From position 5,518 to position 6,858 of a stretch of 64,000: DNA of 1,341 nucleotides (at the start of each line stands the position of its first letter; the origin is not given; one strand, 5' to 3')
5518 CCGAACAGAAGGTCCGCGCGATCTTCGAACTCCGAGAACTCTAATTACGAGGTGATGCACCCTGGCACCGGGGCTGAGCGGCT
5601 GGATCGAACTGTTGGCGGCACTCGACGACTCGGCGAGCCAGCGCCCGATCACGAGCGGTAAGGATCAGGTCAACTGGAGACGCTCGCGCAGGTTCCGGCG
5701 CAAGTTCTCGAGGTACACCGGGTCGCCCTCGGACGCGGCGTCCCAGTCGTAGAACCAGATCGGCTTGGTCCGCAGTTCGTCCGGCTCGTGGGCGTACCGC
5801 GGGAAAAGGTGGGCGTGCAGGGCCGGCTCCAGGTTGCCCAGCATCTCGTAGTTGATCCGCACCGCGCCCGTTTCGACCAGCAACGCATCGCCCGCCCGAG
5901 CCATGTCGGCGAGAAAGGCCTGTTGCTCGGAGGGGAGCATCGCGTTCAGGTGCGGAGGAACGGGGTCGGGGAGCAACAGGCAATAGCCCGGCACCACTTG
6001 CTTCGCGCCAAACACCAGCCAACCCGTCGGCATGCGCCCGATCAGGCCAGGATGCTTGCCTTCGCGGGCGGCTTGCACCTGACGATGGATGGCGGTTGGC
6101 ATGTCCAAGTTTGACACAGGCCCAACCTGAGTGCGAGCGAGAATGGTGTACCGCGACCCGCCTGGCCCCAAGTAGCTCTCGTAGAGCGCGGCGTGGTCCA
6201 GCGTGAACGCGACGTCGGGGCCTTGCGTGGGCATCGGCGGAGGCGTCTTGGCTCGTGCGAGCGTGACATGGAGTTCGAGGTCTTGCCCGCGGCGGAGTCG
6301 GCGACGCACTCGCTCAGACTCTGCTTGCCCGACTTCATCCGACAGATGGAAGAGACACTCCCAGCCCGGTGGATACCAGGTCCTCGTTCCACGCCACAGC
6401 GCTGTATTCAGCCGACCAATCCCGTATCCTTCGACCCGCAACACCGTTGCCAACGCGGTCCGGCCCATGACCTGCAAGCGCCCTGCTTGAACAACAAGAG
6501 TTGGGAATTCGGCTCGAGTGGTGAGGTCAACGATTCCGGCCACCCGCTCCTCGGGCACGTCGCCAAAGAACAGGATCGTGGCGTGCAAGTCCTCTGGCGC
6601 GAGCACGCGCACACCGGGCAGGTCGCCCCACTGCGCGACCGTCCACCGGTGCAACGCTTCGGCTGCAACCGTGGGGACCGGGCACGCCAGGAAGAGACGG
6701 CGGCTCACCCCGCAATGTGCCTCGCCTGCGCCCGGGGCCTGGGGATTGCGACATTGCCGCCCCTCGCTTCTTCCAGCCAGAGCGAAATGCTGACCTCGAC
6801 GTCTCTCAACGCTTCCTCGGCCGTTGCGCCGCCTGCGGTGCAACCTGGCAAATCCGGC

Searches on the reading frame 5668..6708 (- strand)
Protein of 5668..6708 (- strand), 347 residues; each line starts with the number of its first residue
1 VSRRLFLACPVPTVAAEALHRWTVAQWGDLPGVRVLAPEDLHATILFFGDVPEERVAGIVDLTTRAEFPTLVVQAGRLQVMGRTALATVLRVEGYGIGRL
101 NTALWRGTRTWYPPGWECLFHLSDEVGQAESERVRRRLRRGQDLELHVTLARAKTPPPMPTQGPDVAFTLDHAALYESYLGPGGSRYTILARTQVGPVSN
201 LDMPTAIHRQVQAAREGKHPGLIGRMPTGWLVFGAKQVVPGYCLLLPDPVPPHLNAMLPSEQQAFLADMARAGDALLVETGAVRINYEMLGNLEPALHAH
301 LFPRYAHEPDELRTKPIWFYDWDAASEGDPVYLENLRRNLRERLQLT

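Call 5: search_protein_families(library=pfam, proteins=[window:5668-6708:-], max_evalue=1)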
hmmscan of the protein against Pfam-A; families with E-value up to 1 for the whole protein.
window:5668-6708:- (347 aa): 2 families
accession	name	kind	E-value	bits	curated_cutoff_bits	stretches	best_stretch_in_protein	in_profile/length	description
PF02834.22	LigT_PEase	-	1.3e-07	32.1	23.3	1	31-83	25-79/87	LigT like Phosphoesterase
PF01230.28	HIT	-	0.08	14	21.5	1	238-307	24-98/98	HIT domain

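Call 6: search_protein_families(library=ncbifam, proteins=[window:5668-6708:-], max_evalue=1)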
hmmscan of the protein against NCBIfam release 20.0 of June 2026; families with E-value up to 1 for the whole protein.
window:5668-6708:- (347 aa): 2 families
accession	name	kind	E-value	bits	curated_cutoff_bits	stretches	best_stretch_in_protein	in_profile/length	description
TIGR02258.1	2_5_ligase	equivalog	4.6e-15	56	65.7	2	4-85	2-83/180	RNA 2',3'-cyclic phosphodiesterase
NF011704.0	PRK15124.1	equivalog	2e-10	41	184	1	2-193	4-172/176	RNA 2',3'-cyclic phosphodiesterase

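Call 7: find_homologous_proteins(query=window:5668-6708:-)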
Query window:5668-6708:- (347 aa): 209 proteins with E <= 0.001 among 8000 candidates; the best 120 are listed.
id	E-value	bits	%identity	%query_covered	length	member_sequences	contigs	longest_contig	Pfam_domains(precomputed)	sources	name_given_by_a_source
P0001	1.1e-208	710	90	99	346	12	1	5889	PF02834.23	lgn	-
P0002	8.4e-193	658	84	99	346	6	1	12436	PF02834.23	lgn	-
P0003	4.3e-177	607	80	100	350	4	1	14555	PF02834.23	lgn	-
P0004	1.1e-165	569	75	100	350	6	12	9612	PF02834.23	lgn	-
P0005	6.3e-156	537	72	100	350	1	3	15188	PF02834.23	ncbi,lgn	-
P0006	1.2e-46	177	68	35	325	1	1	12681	PF12867.13,PF07609.17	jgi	-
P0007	6.9e-46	175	61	40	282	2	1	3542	PF21631.4,PF13840.13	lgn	-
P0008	1.0e-45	174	59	41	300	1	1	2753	PF00903.32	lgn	-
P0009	1.6e-45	174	59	41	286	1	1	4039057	PF00903.32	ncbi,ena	-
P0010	4.3e-45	172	57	43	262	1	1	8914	PF04342.19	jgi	jgi:uncharacterized protein (DUF486 family)/diadenosine tetraphosphate (Ap4A) HIT family hydrolase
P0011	6.4e-45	172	59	40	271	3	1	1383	PF00903.32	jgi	jgi:uncharacterized glyoxalase superfamily protein PhnB/diadenosine tetraphosphate (Ap4A) HIT family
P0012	8.5e-45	171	59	40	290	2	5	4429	PF00903.32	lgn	-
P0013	1.5e-44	171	57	42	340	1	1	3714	PF00156.34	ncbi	ncbi:MAG: phosphoribosyltransferase family protein [Vicinamibacterales bacterium]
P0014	2.7e-44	170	57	41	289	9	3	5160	PF00903.32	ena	-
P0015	3.4e-44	169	58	41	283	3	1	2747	PF00903.32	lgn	-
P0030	6.9e-43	165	63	35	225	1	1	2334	PF01909.30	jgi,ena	jgi:diadenosine tetraphosphate (Ap4A) HIT family hydrolase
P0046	1.2e-41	161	55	41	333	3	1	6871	PF13328.13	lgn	-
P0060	2.4e-40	157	50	48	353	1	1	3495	PF13673.14,PF13508.14,PF00583.32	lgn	-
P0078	2.2e-39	154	55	38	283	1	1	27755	PF04993.19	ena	-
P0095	8.6e-39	152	57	39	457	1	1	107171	-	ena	-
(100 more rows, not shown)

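Call 8: search_solved_structures(query=window:5668-6708:-, max_evalue=1, show_alignments=3)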
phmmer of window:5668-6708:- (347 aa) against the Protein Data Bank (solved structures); distinct sequences matched with E-value up to 1: 9.
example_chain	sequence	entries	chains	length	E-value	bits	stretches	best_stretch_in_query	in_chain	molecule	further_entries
1iuh_A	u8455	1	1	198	0.00032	23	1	5-192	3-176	2'-5' RNA Ligase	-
4qak_A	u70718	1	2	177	0.00035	22.9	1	3-192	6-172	2'-5'-RNA ligase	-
5ldi_A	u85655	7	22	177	0.00038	22.7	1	3-192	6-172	RNA 2',3'-cyclic phosphodiesterase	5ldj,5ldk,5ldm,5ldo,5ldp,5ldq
3i4s_A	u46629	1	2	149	0.0014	20.9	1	257-329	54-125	HISTIDINE TRIAD PROTEIN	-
5h7e_A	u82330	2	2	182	0.0014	20.9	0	4-71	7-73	RNA 2',3'-cyclic phosphodiesterase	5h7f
3ohe_A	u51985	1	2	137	0.007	18.6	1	258-318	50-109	Histidine triad (HIT) protein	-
2oik_A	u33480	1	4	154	0.0095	18.1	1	236-308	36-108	Histidine triad (HIT) protein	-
3nrd_A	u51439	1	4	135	0.078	15.1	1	260-320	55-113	histidine triad (HIT) protein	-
3i24_A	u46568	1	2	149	0.17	14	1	236-318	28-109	HIT family hydrolase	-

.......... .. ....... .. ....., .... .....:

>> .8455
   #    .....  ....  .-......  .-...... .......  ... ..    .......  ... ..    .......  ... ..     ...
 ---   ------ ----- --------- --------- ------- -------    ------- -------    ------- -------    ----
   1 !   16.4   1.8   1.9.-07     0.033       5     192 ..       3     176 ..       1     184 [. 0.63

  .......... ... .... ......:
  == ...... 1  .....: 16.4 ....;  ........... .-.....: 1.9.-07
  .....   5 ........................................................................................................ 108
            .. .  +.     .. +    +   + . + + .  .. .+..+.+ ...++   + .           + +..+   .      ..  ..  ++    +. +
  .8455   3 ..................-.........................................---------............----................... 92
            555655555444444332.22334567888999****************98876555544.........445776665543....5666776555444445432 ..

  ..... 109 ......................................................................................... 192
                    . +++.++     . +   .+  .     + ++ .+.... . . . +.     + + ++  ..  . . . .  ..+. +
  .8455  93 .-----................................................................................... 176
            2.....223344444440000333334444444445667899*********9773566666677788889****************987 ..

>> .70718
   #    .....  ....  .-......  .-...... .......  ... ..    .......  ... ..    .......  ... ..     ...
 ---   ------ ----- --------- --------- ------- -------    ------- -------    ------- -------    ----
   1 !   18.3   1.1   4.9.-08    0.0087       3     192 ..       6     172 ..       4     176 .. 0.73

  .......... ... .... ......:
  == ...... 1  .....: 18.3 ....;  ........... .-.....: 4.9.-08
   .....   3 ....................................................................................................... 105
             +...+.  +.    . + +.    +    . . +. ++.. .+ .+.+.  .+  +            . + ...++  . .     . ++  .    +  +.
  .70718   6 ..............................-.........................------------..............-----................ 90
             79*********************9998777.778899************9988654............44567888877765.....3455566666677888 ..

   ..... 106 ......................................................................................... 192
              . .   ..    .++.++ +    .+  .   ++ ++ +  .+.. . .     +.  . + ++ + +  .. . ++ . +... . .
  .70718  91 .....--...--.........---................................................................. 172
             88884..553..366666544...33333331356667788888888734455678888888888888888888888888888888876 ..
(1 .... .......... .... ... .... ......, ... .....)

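Call 9: find_encoding_contigs(protein=P0005, flank=6000, max_places=4)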
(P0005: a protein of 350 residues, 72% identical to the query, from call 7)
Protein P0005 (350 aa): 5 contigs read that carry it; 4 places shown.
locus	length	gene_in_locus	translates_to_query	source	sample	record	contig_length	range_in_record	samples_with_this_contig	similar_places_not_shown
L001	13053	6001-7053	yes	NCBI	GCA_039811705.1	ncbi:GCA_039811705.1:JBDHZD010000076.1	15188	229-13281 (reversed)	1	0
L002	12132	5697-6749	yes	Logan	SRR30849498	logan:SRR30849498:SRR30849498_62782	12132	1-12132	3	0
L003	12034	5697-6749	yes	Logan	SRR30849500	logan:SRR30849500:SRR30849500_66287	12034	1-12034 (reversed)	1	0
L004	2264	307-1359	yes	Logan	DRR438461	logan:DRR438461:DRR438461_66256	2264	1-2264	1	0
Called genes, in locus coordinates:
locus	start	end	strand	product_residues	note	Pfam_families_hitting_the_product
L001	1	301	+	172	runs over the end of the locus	-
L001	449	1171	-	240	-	PF04055:Radical_SAM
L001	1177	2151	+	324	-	PF01370:Epimerase (weak), PF04321:RmlD_sub_bind (faint), PF13460:NAD_binding_10, PF16363:GDP_Man_Dehyd (weak), PF01370:Epimerase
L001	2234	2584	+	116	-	-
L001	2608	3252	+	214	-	-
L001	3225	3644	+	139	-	-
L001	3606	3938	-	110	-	-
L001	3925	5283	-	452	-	PF03841:SelA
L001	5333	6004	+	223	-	-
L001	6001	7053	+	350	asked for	PF02834:LigT_PEase (faint)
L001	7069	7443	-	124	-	-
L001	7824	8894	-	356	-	PF07745:Glyco_hydro_53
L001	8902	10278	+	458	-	PF22842:Pel9A-like_beta_helix, PF13229:Beta_helix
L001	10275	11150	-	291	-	PF02673:BacA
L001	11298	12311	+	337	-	PF00356:LacI, PF00532:Peripla_BP_1 (weak), PF13377:Peripla_BP_3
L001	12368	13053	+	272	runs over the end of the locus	PF07963:N_methyl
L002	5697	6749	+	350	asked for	PF02834:LigT_PEase (faint)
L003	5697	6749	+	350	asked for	PF02834:LigT_PEase (faint)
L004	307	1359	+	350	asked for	PF02834:LigT_PEase (faint)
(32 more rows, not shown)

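Call 10: find_encoding_contigs(protein=P0003, flank=6000, max_places=3)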
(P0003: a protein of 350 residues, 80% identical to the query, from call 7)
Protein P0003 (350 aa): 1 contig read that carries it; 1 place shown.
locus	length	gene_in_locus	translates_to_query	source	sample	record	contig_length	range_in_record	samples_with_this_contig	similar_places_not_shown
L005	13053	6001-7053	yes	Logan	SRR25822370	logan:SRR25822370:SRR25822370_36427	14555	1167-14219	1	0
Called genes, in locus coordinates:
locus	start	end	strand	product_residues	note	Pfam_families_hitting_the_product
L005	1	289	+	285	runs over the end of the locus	PF02219:MTHFR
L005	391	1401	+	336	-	PF00294:PfkB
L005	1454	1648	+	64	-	-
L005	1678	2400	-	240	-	PF04055:Radical_SAM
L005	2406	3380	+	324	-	PF01370:Epimerase, PF04321:RmlD_sub_bind (faint), PF13460:NAD_binding_10, PF16363:GDP_Man_Dehyd (weak)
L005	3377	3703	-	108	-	-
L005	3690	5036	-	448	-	PF03841:SelA, PF01053:Cys_Met_Meta_PP (faint)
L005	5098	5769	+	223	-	-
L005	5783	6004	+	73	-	PF15919:HicB_lk_antitox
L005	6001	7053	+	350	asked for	PF02834:LigT_PEase (faint)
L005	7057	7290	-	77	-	-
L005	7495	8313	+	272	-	-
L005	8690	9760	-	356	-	PF07745:Glyco_hydro_53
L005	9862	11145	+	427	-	PF22842:Pel9A-like_beta_helix, PF13229:Beta_helix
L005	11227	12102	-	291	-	PF02673:BacA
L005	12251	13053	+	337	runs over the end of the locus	PF00356:LacI, PF00532:Peripla_BP_1, PF13377:Peripla_BP_3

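Call 11: find_encoding_contigs(protein=P0001, flank=6000, max_places=3)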
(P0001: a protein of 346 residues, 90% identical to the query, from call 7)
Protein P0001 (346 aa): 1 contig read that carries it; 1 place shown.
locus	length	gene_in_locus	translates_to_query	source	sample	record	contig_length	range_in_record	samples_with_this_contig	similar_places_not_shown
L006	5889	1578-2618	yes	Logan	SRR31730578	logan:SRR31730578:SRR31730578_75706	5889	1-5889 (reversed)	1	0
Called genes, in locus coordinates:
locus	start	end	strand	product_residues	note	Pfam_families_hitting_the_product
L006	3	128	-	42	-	?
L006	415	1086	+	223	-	-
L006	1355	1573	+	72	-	PF15919:HicB_lk_antitox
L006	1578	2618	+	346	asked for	PF02834:LigT_PEase (faint)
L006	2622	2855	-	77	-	-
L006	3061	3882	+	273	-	-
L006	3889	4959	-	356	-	PF07745:Glyco_hydro_53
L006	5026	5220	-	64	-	-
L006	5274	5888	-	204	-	?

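Call 12: find_encoding_contigs(protein=P0002, flank=6000, max_places=3)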
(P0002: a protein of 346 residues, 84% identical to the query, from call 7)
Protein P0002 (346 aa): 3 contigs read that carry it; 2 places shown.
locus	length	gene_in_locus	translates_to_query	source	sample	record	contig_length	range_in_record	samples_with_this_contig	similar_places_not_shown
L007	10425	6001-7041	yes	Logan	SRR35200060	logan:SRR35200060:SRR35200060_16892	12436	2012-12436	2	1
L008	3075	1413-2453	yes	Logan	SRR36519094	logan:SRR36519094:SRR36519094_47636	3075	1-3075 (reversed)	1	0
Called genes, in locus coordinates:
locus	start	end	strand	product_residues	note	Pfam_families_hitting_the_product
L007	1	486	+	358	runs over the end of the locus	PF07745:Glyco_hydro_53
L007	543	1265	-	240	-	PF04055:Radical_SAM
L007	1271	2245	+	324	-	PF01370:Epimerase, PF04321:RmlD_sub_bind (faint), PF13460:NAD_binding_10, PF16363:GDP_Man_Dehyd (weak)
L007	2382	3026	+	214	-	PF07963:N_methyl (weak)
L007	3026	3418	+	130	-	-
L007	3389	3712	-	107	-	-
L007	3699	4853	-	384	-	PF03841:SelA, PF01053:Cys_Met_Meta_PP (faint)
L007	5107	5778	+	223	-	-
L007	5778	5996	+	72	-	PF15919:HicB_lk_antitox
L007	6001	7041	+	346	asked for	PF02834:LigT_PEase (faint)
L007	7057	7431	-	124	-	-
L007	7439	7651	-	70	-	-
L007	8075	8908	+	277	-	-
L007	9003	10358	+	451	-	PF13487:HD_5, PF01966:HD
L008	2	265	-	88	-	?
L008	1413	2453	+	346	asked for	PF02834:LigT_PEase (faint)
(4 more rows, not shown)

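Call 13: find_encoding_contigs(protein=P0004, flank=6000, max_places=5)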
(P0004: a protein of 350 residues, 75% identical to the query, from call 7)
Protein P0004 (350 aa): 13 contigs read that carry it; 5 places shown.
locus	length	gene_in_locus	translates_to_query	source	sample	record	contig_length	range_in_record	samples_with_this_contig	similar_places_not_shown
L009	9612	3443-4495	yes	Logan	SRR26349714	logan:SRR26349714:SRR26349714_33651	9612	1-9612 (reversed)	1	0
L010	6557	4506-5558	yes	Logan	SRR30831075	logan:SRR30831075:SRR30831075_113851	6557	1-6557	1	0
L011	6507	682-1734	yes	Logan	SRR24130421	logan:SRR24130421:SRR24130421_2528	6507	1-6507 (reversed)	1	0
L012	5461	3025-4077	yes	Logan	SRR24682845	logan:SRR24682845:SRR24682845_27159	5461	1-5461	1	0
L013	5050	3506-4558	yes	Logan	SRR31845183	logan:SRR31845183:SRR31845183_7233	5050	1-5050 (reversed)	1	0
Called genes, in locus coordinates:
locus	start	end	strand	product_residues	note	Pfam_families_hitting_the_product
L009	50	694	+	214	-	PF07963:N_methyl (weak)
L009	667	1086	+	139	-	-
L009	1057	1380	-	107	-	-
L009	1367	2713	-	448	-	PF03841:SelA, PF01053:Cys_Met_Meta_PP (faint)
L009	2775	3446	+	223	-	-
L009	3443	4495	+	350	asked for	PF02834:LigT_PEase (faint)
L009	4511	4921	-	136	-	-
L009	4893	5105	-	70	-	-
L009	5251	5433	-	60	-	-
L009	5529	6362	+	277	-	-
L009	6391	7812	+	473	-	PF13487:HD_5, PF01966:HD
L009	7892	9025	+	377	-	PF00155:Aminotran_1_2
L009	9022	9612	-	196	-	?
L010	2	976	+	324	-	PF01370:Epimerase, PF04321:RmlD_sub_bind (faint), PF13460:NAD_binding_10, PF16363:GDP_Man_Dehyd (weak)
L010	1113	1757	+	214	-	PF07963:N_methyl (weak)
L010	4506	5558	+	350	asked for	PF02834:LigT_PEase (faint)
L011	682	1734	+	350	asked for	PF02834:LigT_PEase (faint)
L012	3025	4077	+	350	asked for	PF02834:LigT_PEase (faint)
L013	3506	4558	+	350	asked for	PF02834:LigT_PEase (faint)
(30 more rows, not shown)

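Call 19: search_protein_families(library=pfam, proteins=[L006:1170-1355:+, L006:1355-1570:+, L007:5778-5993:+], max_evalue=0.1)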
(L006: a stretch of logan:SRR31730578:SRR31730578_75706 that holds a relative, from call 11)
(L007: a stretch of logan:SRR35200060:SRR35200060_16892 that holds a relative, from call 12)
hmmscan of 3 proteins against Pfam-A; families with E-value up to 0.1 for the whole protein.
L006:1170-1355:+ (62 aa): 1 family
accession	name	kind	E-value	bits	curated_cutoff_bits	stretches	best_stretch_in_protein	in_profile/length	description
PF07927.17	HicA_toxin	-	1.8e-21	76.4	27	1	3-61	1-58/58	HicA toxin of bacterial toxin-antitoxin,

L006:1355-1570:+ (72 aa): 3 families
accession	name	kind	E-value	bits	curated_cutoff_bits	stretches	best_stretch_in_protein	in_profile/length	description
PF15919.11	HicB_lk_antitox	-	6.9e-09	36.3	27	1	7-63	3-58/123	HicB_like antitoxin of bacterial toxin-antitoxin system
PF21748.3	UPF0150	-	4.8e-05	23.6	27.3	1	12-50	17-53/64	UPF0150-like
PF08972.17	DUF1902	-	0.047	14.3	22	1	7-53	4-50/74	Domain of unknown function (DUF1902)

L007:5778-5993:+ (72 aa): 3 families
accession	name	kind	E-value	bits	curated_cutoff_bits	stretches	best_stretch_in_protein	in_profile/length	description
PF15919.11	HicB_lk_antitox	-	4.5e-09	37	27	1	7-64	2-59/123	HicB_like antitoxin of bacterial toxin-antitoxin system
PF21748.3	UPF0150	-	6.2e-05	23.3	27.3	1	14-51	16-54/64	UPF0150-like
PF08972.17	DUF1902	-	0.066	13.8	22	1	11-54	8-51/74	Domain of unknown function (DUF1902)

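Call 35: predict_structure(alignment_id=A3)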
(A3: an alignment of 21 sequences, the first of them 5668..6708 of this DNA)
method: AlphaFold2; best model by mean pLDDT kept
length: 347 residues; sequences in the alignment: 21
mean_pLDDT: 77.0   pTM: 0.50
mean pLDDT of the five models: 77.0, 77.0, 75.7, 57.1, 56.8
residues with pLDDT >= 90: 79; 70-90: 168; 50-70: 80; < 50: 20
segments of 3 or more residues with pLDDT < 50: 107-110, 112-114, 194-203
pLDDT, mean of each block of 10 residues (from residue 1): 77 87 91 82 70 79 67 84 78 59 49 53 66 66 71 79 84 71 55 42 68 89 93 89 92 81 93 95 89 69 89 78 83 92 88
secondary structure, 60 per line:
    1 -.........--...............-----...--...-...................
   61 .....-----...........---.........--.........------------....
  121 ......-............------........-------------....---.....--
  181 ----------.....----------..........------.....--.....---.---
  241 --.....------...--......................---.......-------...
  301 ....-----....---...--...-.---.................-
elements in order: E2-10 H13-27 E33-35 E42-52 H53-65 E71-81 E85-93 H96-104 H117-126 H128-139 E146-153 E167-170 E174-178 E191-195 H206-215 E222-226 E229-233 E243-247 H259-280 E284-290 E298-304 H310-313 H330-346
